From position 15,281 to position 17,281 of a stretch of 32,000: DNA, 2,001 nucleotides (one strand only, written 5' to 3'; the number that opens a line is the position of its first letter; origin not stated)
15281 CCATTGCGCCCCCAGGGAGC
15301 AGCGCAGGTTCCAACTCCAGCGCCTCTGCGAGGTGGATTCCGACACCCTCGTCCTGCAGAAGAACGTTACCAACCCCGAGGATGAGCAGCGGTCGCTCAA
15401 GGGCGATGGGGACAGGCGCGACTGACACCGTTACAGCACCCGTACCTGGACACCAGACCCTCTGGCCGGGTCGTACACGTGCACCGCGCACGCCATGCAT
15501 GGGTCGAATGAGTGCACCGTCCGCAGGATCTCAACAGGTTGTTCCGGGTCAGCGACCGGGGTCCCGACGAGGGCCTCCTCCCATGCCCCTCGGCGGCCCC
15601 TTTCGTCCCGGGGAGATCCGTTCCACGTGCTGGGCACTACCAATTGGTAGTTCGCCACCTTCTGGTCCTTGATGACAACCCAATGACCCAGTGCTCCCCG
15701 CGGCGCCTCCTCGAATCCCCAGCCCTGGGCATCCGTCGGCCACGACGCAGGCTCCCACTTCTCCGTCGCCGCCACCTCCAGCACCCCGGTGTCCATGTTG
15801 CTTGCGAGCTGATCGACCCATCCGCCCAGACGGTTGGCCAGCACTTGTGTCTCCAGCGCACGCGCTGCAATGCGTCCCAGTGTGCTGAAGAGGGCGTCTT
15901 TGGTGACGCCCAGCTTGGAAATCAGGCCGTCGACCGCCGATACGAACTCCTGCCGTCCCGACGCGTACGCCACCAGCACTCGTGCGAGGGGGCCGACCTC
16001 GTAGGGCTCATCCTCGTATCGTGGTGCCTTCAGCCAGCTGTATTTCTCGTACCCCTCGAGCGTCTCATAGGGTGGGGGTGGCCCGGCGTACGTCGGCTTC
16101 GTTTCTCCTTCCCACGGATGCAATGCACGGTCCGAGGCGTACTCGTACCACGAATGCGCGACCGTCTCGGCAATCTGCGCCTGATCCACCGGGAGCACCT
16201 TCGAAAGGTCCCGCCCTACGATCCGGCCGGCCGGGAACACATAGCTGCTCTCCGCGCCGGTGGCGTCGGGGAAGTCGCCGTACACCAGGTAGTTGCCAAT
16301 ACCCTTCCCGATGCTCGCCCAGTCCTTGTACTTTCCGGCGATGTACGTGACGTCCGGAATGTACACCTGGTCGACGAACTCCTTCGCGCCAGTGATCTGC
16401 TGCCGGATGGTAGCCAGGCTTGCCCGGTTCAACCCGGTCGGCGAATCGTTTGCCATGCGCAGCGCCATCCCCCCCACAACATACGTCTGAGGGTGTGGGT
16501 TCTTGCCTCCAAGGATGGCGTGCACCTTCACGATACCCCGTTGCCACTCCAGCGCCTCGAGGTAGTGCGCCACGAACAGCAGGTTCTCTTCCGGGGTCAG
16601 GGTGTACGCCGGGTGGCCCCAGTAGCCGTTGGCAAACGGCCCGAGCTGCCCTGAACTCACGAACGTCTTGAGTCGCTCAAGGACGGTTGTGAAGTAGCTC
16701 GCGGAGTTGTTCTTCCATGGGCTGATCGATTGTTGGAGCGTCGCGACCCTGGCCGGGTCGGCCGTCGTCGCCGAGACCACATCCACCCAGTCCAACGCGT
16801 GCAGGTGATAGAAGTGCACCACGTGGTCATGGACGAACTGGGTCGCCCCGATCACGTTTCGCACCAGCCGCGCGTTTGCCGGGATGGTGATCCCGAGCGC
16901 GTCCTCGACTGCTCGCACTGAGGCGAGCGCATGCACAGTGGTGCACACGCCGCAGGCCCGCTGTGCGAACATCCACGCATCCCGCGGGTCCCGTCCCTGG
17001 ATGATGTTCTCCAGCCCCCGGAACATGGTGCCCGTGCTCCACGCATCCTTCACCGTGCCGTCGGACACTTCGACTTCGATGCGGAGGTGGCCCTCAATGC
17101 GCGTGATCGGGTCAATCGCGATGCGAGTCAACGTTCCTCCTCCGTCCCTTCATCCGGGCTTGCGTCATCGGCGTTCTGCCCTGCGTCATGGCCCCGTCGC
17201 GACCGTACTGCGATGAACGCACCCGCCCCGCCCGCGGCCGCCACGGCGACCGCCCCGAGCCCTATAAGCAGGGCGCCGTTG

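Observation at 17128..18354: Small subunit has CxxN instead of the proximal-cluster CxxC, a long Pro/Thr tether and a TM anchor, with no electron-transfer partner encoded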

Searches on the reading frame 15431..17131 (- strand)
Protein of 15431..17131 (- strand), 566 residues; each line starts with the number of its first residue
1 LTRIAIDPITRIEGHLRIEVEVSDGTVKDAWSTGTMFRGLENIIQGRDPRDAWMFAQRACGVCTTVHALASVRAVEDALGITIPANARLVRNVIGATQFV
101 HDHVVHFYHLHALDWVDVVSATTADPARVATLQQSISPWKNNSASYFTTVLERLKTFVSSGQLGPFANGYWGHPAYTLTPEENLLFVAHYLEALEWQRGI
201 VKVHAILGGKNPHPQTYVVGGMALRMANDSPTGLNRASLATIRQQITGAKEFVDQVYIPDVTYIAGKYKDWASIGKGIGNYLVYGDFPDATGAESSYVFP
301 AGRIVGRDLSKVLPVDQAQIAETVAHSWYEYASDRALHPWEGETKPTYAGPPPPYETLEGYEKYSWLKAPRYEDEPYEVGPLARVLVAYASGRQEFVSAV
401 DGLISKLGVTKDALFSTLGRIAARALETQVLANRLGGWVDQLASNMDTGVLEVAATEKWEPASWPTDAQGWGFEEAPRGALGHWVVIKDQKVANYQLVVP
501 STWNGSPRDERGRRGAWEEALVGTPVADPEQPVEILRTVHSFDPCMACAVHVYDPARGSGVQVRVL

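Call 3: search_protein_families(library=pfam, proteins=[window:15431-17131:-], max_evalue=0.01)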
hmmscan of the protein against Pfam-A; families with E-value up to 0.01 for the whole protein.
window:15431-17131:- (566 aa): 1 family
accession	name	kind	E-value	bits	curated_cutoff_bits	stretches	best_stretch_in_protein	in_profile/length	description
PF00374.24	NiFeSe_Hases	-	3.4e-229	762.4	25.8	1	38-551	1-508/508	Nickel-dependent hydrogenase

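Call 4: search_protein_families(library=ncbifam, proteins=[window:15431-17131:-], max_evalue=0.01)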
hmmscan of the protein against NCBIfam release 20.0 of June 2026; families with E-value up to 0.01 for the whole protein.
window:15431-17131:- (566 aa): 12 families
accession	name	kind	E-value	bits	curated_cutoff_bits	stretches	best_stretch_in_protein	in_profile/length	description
NF007550.0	PRK10170.1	equivalog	1.5e-189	631.2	1101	1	3-555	18-586/597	Ni/Fe-hydrogenase large subunit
NF007778.0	PRK10467.1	equivalog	8.5e-185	615.3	969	1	2-566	3-567/567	hydrogenase 2 large subunit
NF033181.1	NiFeSe_hydrog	equivalog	5.2e-168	560.1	600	1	1-557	1-501/507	nickel-dependent hydrogenase large subunit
NF045518.1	H2_NiFeSe_large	exception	6.3e-123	411.1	780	2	157-554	115-483/485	NiFeSe hydrogenase large subunit HysA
TIGR03295.1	frhA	equivalog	5e-38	131.1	392.5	2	3-115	4-117/412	coenzyme F420 hydrogenase subunit alpha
NF041785.2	VhuA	equivalog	5.9e-27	94.3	800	1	1-127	1-125/418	F420-non-reducing hydrogenase Vhu subunit A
NF040828.1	sulfhyd_ShyA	equivalog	2.2e-22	79.5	700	2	4-116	3-116/415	NAD(P)-dependent hydrogenase/sulfhydrogenase 2 subunit alpha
NF040832.1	sulfhyd_HydA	equivalog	3e-16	59.6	880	2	4-116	5-118/426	NADPH-dependent hydrogenase/sulfhydrogenase 1 subunit alpha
NF004739.1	PRK06075.1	equivalog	3.1e-07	29.5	360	1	13-107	13-108/384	NADH-quinone oxidoreductase subunit D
TIGR01962.1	NuoD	equivalog_domain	8.4e-06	24.9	459.35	1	13-107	15-110/386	NADH dehydrogenase (quinone) subunit D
NF040602.1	F420_dehyd_FpoD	exception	0.00076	18.6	600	1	13-106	20-114/372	F420H2 dehydrogenase subunit FpoD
NF008974.0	PRK12322.1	equivalog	0.0012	17.9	522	1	14-108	20-115/366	NADH-quinone oxidoreductase subunit D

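Call 82: search_solved_structures(query=window:15431-17131:-, max_evalue=1e-20, show_alignments=1)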
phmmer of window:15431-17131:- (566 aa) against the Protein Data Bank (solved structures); distinct sequences matched with E-value up to 1e-20: 63 (the best 60 are shown).
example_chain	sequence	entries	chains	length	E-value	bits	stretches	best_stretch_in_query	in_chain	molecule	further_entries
3myr_B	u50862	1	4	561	1.1e-213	714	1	3-551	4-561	Nickel-dependent hydrogenase large subunit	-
4c3o_A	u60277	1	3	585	1.7e-193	647.4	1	3-551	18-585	HYDROGENASE-1 LARGE SUBUNIT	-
3uqy_L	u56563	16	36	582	3.3e-186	623.3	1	3-551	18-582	Hydrogenase-1 large chain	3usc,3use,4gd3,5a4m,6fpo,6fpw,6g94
4ue3_LLL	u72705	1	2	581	8.6e-186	621.9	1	3-551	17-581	Hydrogenase-1 large chain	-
5lmm_L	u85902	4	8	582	8.6e-186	621.9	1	3-551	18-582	Hydrogenase-1 large chain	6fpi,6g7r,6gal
5lry_L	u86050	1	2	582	8.6e-186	621.9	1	3-551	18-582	Hydrogenase-1 large chain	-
5a4i_L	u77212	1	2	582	1.6e-185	621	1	3-551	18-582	Hydrogenase-1 large chain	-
5jrd_L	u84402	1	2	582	4.3e-185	619.6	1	3-551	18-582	Hydrogenase-1 large chain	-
5a4f_L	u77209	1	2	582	4.3e-185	619.6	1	3-551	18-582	Hydrogenase-1 large chain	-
5adu_L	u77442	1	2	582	8e-185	618.7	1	3-551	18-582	Hydrogenase-1 large chain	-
1h2a_L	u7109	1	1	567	1.4e-174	584.9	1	4-556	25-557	HYDROGENASE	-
1frf_L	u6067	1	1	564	6.6e-174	582.7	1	4-558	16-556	[NI-FE] HYDROGENASE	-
1yrq_H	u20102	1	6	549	9.4e-174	582.2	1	4-551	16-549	Periplasmic [NiFe] hydrogenase large subunit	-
4u9h_L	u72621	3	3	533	1.1e-173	582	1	4-551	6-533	Periplasmic [NiFe] hydrogenase large subunit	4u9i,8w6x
5xle_L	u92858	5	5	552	1.2e-173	581.8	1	4-551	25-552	Periplasmic [NiFe] hydrogenase large subunit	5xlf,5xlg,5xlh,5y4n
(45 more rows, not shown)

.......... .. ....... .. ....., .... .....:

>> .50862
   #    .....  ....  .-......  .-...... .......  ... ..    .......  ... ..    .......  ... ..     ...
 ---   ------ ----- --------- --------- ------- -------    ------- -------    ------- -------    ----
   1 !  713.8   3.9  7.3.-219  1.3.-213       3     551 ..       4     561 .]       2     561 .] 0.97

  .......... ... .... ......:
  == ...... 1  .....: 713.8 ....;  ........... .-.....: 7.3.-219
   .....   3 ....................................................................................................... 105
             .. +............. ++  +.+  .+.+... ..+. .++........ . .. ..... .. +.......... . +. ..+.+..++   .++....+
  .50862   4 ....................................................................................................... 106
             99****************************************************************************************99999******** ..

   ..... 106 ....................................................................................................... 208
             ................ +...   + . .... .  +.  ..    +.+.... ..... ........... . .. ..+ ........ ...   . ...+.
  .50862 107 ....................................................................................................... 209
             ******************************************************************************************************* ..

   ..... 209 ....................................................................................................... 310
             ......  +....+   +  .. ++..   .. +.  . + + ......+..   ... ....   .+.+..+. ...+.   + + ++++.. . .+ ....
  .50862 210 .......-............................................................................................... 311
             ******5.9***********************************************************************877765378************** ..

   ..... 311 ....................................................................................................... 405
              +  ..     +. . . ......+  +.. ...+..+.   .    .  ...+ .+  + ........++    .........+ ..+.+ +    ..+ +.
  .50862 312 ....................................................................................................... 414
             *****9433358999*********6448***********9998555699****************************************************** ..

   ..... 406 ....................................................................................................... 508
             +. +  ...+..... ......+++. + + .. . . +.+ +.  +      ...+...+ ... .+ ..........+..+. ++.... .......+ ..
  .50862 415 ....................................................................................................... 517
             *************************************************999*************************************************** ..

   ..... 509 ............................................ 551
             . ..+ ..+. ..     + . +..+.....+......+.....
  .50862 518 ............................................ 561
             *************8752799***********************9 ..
